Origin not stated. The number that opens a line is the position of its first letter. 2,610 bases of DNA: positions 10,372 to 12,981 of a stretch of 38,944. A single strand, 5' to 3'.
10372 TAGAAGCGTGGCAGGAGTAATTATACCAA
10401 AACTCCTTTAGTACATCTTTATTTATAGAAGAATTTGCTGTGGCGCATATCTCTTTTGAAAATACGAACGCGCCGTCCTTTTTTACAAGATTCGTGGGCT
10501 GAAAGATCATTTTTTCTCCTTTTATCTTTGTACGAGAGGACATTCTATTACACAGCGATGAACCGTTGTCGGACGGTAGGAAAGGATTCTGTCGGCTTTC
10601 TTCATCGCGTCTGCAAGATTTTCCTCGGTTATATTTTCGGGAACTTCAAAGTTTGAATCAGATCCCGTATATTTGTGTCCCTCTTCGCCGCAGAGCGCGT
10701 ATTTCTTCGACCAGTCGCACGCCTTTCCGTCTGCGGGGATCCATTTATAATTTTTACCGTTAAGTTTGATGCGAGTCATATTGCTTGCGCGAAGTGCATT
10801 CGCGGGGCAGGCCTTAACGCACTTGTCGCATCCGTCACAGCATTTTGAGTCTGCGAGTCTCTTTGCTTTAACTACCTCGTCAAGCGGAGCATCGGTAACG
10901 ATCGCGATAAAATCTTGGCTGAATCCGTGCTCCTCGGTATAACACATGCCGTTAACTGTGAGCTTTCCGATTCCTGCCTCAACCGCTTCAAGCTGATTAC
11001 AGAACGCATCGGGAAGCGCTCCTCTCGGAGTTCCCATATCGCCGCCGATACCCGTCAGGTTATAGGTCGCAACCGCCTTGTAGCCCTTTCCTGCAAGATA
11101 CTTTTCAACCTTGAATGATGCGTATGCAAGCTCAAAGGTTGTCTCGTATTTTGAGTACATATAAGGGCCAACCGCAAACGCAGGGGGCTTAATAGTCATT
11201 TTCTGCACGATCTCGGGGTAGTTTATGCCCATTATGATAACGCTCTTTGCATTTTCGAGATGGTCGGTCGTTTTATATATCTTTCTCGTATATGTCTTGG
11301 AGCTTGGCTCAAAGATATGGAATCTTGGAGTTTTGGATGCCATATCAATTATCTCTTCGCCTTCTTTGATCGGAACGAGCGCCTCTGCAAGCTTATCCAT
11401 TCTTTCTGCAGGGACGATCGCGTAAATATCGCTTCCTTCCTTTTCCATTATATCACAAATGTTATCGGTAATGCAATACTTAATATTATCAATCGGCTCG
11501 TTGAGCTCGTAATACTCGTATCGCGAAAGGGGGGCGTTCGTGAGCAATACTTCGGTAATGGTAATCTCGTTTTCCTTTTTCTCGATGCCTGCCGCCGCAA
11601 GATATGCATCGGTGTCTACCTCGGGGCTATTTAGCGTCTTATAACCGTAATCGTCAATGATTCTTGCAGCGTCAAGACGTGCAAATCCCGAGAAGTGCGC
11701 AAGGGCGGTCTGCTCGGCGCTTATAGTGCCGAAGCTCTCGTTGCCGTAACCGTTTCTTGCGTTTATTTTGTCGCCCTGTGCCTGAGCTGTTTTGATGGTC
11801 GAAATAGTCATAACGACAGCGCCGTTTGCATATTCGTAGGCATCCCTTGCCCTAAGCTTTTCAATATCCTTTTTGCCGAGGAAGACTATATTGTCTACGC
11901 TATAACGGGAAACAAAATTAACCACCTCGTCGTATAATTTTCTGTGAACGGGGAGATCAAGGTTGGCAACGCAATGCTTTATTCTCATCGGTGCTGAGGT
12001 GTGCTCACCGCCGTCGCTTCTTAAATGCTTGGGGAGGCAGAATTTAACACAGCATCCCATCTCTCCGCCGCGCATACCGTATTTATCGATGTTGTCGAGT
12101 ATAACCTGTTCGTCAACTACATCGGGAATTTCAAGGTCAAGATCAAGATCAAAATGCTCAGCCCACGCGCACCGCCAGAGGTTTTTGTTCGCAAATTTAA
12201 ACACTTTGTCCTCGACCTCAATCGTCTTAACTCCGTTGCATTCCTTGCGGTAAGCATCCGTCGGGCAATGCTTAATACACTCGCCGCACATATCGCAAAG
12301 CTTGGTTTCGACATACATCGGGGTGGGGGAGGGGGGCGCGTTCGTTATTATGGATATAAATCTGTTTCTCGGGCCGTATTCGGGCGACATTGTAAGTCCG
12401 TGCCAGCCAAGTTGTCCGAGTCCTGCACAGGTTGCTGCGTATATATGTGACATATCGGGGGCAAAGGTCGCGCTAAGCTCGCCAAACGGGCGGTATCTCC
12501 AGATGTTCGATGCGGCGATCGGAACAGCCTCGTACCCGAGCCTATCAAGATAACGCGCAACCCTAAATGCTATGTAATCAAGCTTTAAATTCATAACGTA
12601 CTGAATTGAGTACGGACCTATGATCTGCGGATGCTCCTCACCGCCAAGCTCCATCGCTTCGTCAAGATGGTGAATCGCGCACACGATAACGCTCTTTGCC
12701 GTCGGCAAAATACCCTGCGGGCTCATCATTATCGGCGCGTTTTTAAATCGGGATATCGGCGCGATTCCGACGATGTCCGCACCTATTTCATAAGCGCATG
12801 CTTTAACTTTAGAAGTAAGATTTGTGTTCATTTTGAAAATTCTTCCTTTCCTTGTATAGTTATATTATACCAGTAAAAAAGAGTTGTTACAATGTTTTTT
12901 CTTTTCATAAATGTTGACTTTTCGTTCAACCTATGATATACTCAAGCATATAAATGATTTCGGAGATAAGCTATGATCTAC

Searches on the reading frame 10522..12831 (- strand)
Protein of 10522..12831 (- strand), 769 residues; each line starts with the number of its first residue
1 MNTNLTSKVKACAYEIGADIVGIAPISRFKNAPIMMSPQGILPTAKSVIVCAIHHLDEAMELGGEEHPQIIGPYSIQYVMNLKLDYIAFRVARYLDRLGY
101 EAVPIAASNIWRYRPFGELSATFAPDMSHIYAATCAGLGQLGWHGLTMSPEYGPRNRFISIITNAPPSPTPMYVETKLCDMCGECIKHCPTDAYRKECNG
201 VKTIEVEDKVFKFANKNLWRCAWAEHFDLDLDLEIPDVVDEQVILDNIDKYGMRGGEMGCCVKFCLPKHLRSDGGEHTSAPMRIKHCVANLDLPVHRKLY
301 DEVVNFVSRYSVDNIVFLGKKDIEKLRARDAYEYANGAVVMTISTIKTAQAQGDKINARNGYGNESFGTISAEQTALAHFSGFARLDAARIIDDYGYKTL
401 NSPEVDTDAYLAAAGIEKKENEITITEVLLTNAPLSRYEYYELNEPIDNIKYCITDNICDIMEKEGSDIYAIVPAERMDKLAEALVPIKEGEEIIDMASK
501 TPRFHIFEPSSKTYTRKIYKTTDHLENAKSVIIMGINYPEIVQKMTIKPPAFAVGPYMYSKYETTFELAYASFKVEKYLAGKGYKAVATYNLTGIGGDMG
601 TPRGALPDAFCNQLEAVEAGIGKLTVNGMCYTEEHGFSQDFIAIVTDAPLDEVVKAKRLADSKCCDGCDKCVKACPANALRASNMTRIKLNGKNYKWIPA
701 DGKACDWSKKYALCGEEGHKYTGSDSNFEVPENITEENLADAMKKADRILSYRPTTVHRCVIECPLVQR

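Call 19: search_protein_families(library=pfam, proteins=[window:10522-12831:-], max_evalue=0.00001)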
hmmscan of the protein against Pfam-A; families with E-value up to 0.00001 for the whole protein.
window:10522-12831:- (769 aa): 2 families
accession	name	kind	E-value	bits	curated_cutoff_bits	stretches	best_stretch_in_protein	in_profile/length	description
PF13237.11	Fer4_10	-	2.6e-06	27.7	25.5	0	172-221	2-42/53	4Fe-4S dicluster domain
PF00037.32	Fer4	-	5.5e-06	26.4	21.1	0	173-194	2-23/24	4Fe-4S binding domain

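Call 23: search_protein_families(library=ncbifam, proteins=[window:10522-12831:-], max_evalue=0.01)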
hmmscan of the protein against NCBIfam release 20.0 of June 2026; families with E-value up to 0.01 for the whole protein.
window:10522-12831:- (769 aa): 32 families (the best 25 are shown)
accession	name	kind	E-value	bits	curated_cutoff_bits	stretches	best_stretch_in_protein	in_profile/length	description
TIGR02486.1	RDH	subfamily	2.5e-20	73.6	160.35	2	44-205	86-233/314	reductive dehalogenase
TIGR00276.1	TIGR00276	equivalog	8.4e-11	41.4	200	2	37-196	52-198/337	tRNA epoxyqueuosine(34) reductase QueG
NF045874.1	Vhu_polyferre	exception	4.2e-05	22.5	600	1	624-723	255-350/381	F420-non-reducing hydrogenase associated-polyferredoxin VhuB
TIGR02700.1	flavo_MJ0208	hypoth_equivalog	4.5e-05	22.8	251.35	0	659-689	144-175/234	dihydromethanopterin reductase (acceptor)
NF005745.0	PRK07569.1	equivalog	6e-05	22.5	333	0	660-683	187-210/238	bidirectional hydrogenase complex protein HoxU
NF042909.1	FMH_DH_FwdF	exception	0.00012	21.3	375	0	171-212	288-329/336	tungsten-dependent formylmethanofuran dehydrogenase subunit FwdF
TIGR01944.1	rnfB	subfamily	0.00013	21.6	68.7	0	654-684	131-164/190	RnfABCDGE type electron transport complex subunit B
NF038196.1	ferrodoxin_EFR1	subfamily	0.00015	21.9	75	1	555-683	71-204/242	EFR1 family ferrodoxin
TIGR00402.1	napF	equivalog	0.00017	21.6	102.2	0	178-216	36-74/149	ferredoxin-type protein NapF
NF006221.0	PRK08348.1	subfamily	0.0002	21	124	0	652-682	33-63/136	NADH-plastoquinone oxidoreductase subunit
TIGR04041.1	activase_YjjW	hypoth_equivalog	0.00021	20.8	250.2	0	663-693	41-63/276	YjjW family glycine radical enzyme activase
TIGR02512.1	FeFe_hydrog_A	subfamily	0.00026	20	405.95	0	174-207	47-80/375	[FeFe] hydrogenase, group A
NF007205.0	PRK09626.1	equivalog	0.00036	20.5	93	0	661-683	15-37/105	2-oxoglutarate-acceptor oxidoreductase subunit OorD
NF004914.0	PRK06273.1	equivalog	0.00036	20.4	163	1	650-693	38-81/167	ferredoxin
NF040763.1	FeFe_hydrog_A6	exception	0.00056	18.4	765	0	174-199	185-210/571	NADH-dependent [FeFe] hydrogenase, group A6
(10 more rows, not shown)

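Call 55: find_related_loci(query=window:10522-12831:-, collection=metagenome_contigs, flank=8000)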
Query window:10522-12831:- (769 aa) in metagenome_contigs; peptide patterns used: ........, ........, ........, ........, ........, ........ (x = any residue, [..] = any of these).
68 stretches matched a pattern; 40 encode a relative of the query (tblastn E <= 1e-3); 40 distinct loci.
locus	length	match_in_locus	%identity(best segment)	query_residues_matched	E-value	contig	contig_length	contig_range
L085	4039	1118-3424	85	1-769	0e+0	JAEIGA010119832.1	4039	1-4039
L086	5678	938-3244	85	1-769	0e+0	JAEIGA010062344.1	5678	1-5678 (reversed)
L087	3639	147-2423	62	1-767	0e+0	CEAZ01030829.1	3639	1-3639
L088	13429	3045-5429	55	1-768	0e+0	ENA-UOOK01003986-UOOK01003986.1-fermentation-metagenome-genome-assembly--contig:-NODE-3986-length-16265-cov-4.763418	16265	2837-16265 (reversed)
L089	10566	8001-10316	52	1-767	0e+0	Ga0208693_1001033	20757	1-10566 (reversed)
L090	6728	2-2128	56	35-766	0e+0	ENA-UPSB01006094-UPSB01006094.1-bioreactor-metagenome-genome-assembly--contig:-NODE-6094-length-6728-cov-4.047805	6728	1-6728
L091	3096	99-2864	57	1-766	0e+0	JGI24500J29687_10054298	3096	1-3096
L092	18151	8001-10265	46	1-769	0e+0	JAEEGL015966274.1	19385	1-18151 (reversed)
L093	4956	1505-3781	46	1-766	0e+0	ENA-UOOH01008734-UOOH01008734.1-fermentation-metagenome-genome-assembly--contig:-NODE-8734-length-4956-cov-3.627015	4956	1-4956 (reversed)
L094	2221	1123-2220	87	1-745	0e+0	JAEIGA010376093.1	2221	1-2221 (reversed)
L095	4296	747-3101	45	1-769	0e+0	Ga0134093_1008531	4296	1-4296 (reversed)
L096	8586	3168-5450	45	4-769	0e+0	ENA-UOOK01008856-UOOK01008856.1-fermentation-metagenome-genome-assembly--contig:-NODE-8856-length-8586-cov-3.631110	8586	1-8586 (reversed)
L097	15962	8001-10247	43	1-768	0e+0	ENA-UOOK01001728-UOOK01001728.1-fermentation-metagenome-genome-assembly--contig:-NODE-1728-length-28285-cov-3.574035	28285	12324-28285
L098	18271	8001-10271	40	2-768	0e+0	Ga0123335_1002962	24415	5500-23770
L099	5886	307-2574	41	5-766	0e+0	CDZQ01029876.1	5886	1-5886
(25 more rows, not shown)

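Call 68: predict_structure(alignment_id=A7)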
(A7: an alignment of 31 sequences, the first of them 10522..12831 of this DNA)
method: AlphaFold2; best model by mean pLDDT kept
length: 769 residues; sequences in the alignment: 31
mean_pLDDT: 92.3   pTM: 0.93
mean pLDDT of the five models: 92.3, 91.0, 90.9, 90.6, 90.6
residues with pLDDT >= 90: 656; 70-90: 85; 50-70: 13; < 50: 15
segments of 3 or more residues with pLDDT < 50: 355-369
pLDDT, mean of each block of 10 residues (from residue 1): 93 97 98 94 98 97 95 94 97 97 88 89 92 97 96 96 98 92 96 94 94 95 94 96 96 92 96 94 90 94 95 96 96 96 82 47 39 89 97 96 90 93 93 97 83 94 93 98 97 92 91 93 95 97 95 94 95 95 93 91 87 97 95 92 97 84 84 95 95 94 94 92 93 96 94 90 92
secondary structure, 60 per line:
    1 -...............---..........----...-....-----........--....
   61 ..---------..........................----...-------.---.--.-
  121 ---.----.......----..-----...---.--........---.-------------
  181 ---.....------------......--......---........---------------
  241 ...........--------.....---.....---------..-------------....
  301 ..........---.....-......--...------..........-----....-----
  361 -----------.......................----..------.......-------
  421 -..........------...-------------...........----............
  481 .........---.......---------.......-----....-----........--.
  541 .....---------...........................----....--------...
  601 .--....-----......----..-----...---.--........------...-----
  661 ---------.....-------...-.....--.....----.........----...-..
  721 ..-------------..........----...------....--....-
elements in order (helices of 4 or more, strands of 3 or more residues): H3-16 E20-25 H26-29 H38-41 E47-54 H57-62 H72-97 E102-104 H129-135 E147-149 E156-163 H184-188 E201-206 E209-214 H218-225 H241-251 H260-264 H297-310 E314-318 H320-325 E337-346 H352-355 H372-394 H407-413 E422-431 E438-440 H454-464 E469-474 H475-489 E493-499 E509-515 H521-524 E530-537 H540-545 H555-581 E586-589 E598-601 E604-607 H613-618 E630-632 E639-646 E653-655 H670-674 E686-690 E693-697 H702-710 H719-722 H736-745 H759-762 H765-768

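Call 73: fold_search(model_id=the predicted structure, library=pdb)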
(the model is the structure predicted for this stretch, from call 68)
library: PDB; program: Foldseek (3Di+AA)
matches with E <= 10: 464; with E <= 0.001: 46
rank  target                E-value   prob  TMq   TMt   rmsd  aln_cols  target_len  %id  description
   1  6zy1_B                2.2e-10  1.00  0.26  0.28  24.3       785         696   13  Catabolic reductive dehalogenase NpRdhA, N-terminally tagged in complex with 3-bromo-4-hydroxybenzoic acid (released 2020-09-16)
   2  4ras_B                3.1e-10  1.00  0.26  0.28  24.1       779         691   12  Reductive dehalogenase structure suggests a mechanism for B12-dependent dehalogenation (released 2014-10-15)
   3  6zxx_A                5.0e-10  1.00  0.26  0.28  23.9       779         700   12  Catabolic reductive dehalogenase NpRdhA, N-terminally tagged. (released 2020-09-16)
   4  4ras_A                5.0e-10  1.00  0.26  0.28  23.8       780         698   12  Reductive dehalogenase structure suggests a mechanism for B12-dependent dehalogenation (released 2014-10-15)
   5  6zxx_C                7.0e-10  1.00  0.26  0.28  23.9       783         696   12  Catabolic reductive dehalogenase NpRdhA, N-terminally tagged. (released 2020-09-16)
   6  6zxu_A                8.3e-10  1.00  0.26  0.28  24.5       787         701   12  Catabolic reductive dehalogenase NpRdhA, N-terminally tagged. (released 2020-09-16)
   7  4ras_C                9.8e-10  1.00  0.26  0.28  23.6       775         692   12  Reductive dehalogenase structure suggests a mechanism for B12-dependent dehalogenation (released 2014-10-15)
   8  6zxx_B                1.2e-09  1.00  0.26  0.28  23.9       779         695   12  Catabolic reductive dehalogenase NpRdhA, N-terminally tagged. (released 2020-09-16)
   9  6zxu_B                1.2e-09  1.00  0.26  0.28  24.6       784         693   13  Catabolic reductive dehalogenase NpRdhA, N-terminally tagged. (released 2020-09-16)
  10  6zy0_B                1.3e-09  1.00  0.26  0.29  23.9       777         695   13  Catabolic reductive dehalogenase NpRdhA, N-terminally tagged, K488Q variant (released 2020-09-16)
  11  6zxu_C                2.0e-09  1.00  0.25  0.27  24.6       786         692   13  Catabolic reductive dehalogenase NpRdhA, N-terminally tagged. (released 2020-09-16)
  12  6zy0_A                3.3e-09  1.00  0.26  0.28  24.0       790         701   13  Catabolic reductive dehalogenase NpRdhA, N-terminally tagged, K488Q variant (released 2020-09-16)
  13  6zy0_C                3.3e-09  1.00  0.25  0.28  23.7       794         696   13  Catabolic reductive dehalogenase NpRdhA, N-terminally tagged, K488Q variant (released 2020-09-16)
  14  6zy1_C                7.7e-09  1.00  0.25  0.28  24.3       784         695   12  Catabolic reductive dehalogenase NpRdhA, N-terminally tagged in complex with 3-bromo-4-hydroxybenzoic acid (released 2020-09-16)
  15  5m8u_B                7.1e-08  1.00  0.24  0.41   7.6       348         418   14  PCE reductive dehalogenase from S. multivorans in complex with 4-bromophenol (released 2017-07-12)
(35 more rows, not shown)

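Call 86: find_homologous_proteins(query=window:10522-12831:-, max_evalue=1e-20)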
Query window:10522-12831:- (769 aa): 737 proteins with E <= 1e-20 among 8000 candidates; the best 120 are listed.
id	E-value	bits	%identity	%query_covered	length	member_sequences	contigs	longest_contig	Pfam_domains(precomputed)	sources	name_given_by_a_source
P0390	0.0e+0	1782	99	100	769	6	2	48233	PF00037.33,PF13484.12,PF13237.12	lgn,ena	-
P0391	0.0e+0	1670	92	100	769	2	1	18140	PF00037.33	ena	-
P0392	0.0e+0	1638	89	100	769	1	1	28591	PF13484.12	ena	-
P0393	0.0e+0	1601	88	100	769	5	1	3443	-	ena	-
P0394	0.0e+0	1591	87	100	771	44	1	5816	PF13237.12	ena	-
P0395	0.0e+0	1589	87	100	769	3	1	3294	PF00037.33,PF13237.12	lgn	-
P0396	0.0e+0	1580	86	100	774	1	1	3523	PF13237.12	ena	-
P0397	0.0e+0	1580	86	100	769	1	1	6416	-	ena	-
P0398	0.0e+0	1572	85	100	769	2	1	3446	PF00037.33,PF13237.12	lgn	-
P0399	0.0e+0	1570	85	100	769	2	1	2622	PF13237.12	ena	-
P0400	0.0e+0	1567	85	100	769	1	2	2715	PF00037.33,PF13237.12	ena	-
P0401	0.0e+0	1566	85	100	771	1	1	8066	PF12837.13,PF00037.33,PF13484.12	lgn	-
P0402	0.0e+0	1564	85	100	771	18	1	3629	PF13484.12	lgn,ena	-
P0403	0.0e+0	1563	85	100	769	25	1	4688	PF13237.12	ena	-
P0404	0.0e+0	1563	84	100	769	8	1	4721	PF13237.12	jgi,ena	-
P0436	0.0e+0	1522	83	100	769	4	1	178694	PF12837.13,PF00037.33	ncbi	-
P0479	6.1e-234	797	48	100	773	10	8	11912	PF13484.12,PF12838.13,PF08331.16,PF13237.12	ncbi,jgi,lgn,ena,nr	ncbi:MAG TPA: hypothetical protein GX722_07175 [Clostridiales bacterium]|jgi:epoxyqueuosine reductas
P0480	4.6e-231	787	46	100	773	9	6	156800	PF00037.33,PF13484.12,PF08331.16,PF13237.12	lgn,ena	-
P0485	2.4e-228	778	47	99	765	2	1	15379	PF13484.12,PF08331.16,PF13187.12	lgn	-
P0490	1.2e-227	776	46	100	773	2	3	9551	PF13484.12,PF08331.16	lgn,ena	-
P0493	1.1e-226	773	46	100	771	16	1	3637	PF13484.12,PF08331.16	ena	-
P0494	1.4e-226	773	46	100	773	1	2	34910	PF13484.12,PF08331.16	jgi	-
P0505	1.3e-224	766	46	100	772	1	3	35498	PF08331.16,PF13237.12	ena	-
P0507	1.0e-223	763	45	100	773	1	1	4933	PF12838.13,PF08331.16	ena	-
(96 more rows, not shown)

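Call 87: find_encoding_contigs(protein=P0390, flank=10000, max_places=3)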
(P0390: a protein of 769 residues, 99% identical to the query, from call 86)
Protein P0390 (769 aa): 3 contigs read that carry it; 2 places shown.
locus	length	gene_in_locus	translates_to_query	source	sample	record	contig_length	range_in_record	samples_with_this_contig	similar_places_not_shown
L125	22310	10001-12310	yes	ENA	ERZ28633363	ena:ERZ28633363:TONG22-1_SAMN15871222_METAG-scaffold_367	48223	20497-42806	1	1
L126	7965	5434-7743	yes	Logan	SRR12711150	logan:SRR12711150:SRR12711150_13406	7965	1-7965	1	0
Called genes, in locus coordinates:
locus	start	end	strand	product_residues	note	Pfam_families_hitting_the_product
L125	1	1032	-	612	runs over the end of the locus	PF00728:Glyco_hydro_20, PF18088:Glyco_H_20C_C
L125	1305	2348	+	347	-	PF13177:DNA_pol3_delta2, PF07728:AAA_5 (weak), PF00004:AAA (weak)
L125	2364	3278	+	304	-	PF04468:PSP1, PF28472:PSP1_3rd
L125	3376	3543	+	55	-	PF00037:Fer4 (weak), PF13237:Fer4_10 (weak), PF14697:Fer4_21 (faint), PF12838:Fer4_7, PF13187:Fer4_9 (weak), PF12797:Fer4_2 (weak), PF00037:Fer4, PF12837:Fer4_6 (weak), +3 more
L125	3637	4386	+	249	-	PF05175:MTS, PF03602:Cons_hypoth95 (faint), PF13649:Methyltransf_25 (faint)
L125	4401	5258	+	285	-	PF00590:TP_methylase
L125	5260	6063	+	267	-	PF07314:Lit (weak)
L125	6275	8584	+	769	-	PF00664:ABC_membrane, PF00005:ABC_tran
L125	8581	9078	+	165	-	PF08909:DUF1854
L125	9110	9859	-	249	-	PF12833:HTH_18, PF00165:HTH_AraC (weak)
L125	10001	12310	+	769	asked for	PF00037:Fer4 (faint), PF13237:Fer4_10 (faint), PF13484:Fer4_16 (faint)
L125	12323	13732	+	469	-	PF00728:Glyco_hydro_20 (weak)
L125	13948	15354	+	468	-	PF00728:Glyco_hydro_20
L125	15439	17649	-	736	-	PF02838:Glyco_hydro_20b, PF00728:Glyco_hydro_20 (weak)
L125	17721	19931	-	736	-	PF02838:Glyco_hydro_20b, PF00728:Glyco_hydro_20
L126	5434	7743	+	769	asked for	PF00037:Fer4 (faint), PF13237:Fer4_10 (faint), PF13484:Fer4_16 (faint)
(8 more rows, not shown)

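Call 88: find_encoding_contigs(protein=P0436, flank=8000, max_places=2)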
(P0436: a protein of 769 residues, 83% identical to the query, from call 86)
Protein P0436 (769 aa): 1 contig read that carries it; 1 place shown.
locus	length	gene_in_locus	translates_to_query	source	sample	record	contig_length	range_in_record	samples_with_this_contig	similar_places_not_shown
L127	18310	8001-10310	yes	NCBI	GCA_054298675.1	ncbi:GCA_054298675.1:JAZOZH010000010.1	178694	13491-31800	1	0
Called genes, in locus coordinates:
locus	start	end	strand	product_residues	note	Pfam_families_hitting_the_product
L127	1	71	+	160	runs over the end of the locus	-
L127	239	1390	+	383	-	PF00583:Acetyltransf_1 (weak), PF13527:Acetyltransf_9, PF13508:Acetyltransf_7 (faint)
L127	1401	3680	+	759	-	-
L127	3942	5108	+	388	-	PF13180:PDZ_2 (weak), PF17820:PDZ_6, PF05580:Peptidase_S55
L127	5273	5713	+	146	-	PF00293:NUDIX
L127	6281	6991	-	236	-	PF02661:Fic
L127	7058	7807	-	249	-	PF02311:AraC_binding (weak), PF00165:HTH_AraC (weak), PF12833:HTH_18, PF00165:HTH_AraC (weak)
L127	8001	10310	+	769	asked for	PF00037:Fer4 (faint), PF12837:Fer4_6 (faint)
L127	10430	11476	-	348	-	PF00326:Peptidase_S9 (weak)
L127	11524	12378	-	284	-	PF10114:PocR, PF00165:HTH_AraC (weak), PF12833:HTH_18, PF00165:HTH_AraC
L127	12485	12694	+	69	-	-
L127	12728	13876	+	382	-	PF00144:Beta-lactamase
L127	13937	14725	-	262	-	PF03009:GDPD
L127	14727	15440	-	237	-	PF08282:Hydrolase_3 (faint), PF03332:PMM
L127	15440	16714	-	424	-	PF00465:Fe-ADH (weak), PF13685:Fe-ADH_2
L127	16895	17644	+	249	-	PF08220:HTH_DeoR, PF00455:DeoRC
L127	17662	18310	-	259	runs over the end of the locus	PF04542:Sigma70_r2, PF04539:Sigma70_r3 (weak), PF04545:Sigma70_r4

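Call 89: search_protein_families(library=pfam, alignment_id=A7, max_evalue=0.01)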
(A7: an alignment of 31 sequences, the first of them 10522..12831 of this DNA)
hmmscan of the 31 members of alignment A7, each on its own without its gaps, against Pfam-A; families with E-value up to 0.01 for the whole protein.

A. member 1, window:10522-12831:- (769 aa): 8 families
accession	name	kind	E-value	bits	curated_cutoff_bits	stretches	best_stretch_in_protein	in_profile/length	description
PF13237.11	Fer4_10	-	2.6e-06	27.7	25.5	2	172-221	2-42/53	4Fe-4S dicluster domain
PF00037.32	Fer4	-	5.5e-06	26.4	21.1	2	173-194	2-23/24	4Fe-4S binding domain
PF13484.11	Fer4_16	-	1.9e-05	25.8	30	1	664-689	1-25/66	4Fe-4S double cluster binding domain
PF12837.12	Fer4_6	-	3.7e-05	23.9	25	1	173-194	3-24/24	4Fe-4S binding domain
PF12838.12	Fer4_7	-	0.00013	22.8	27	0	173-193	32-52/52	4Fe-4S dicluster domain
PF13187.11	Fer4_9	-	0.0011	19.4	27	0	665-688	2-25/52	4Fe-4S dicluster domain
PF08331.15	QueG_DUF1730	-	0.0024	18.2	25.1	0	37-60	3-26/77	Epoxyqueuosine reductase QueG, DUF1730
PF14697.11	Fer4_21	-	0.0085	16.6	35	0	662-679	38-56/59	4Fe-4S dicluster domain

B. families by the number of members that match (of 31 scanned): 14 families
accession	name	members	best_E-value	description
PF13484.11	Fer4_16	29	1.9e-08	4Fe-4S double cluster binding domain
PF12838.12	Fer4_7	27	2.8e-10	4Fe-4S dicluster domain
PF13237.11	Fer4_10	27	1.2e-08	4Fe-4S dicluster domain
PF13187.11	Fer4_9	24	5.6e-08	4Fe-4S dicluster domain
PF00037.32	Fer4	23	6e-08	4Fe-4S binding domain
PF08331.15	QueG_DUF1730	18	2.1e-07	Epoxyqueuosine reductase QueG, DUF1730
PF12837.12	Fer4_6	17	1.2e-07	4Fe-4S binding domain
PF13183.11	Fer4_8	15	1.1e-06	4Fe-4S dicluster domain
PF25160.1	LdpA_Fe-S-bd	4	0.0004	LdpA Fe-S cluster-binding domain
PF14697.11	Fer4_21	3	0.0046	4Fe-4S dicluster domain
PF12800.12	Fer4_4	3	0.0067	4Fe-4S binding domain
PF12797.12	Fer4_2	2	0.0014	4Fe-4S binding domain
PF13459.11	Fer4_15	1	0.003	4Fe-4S single cluster domain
PF13534.11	Fer4_17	1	0.0094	4Fe-4S dicluster domain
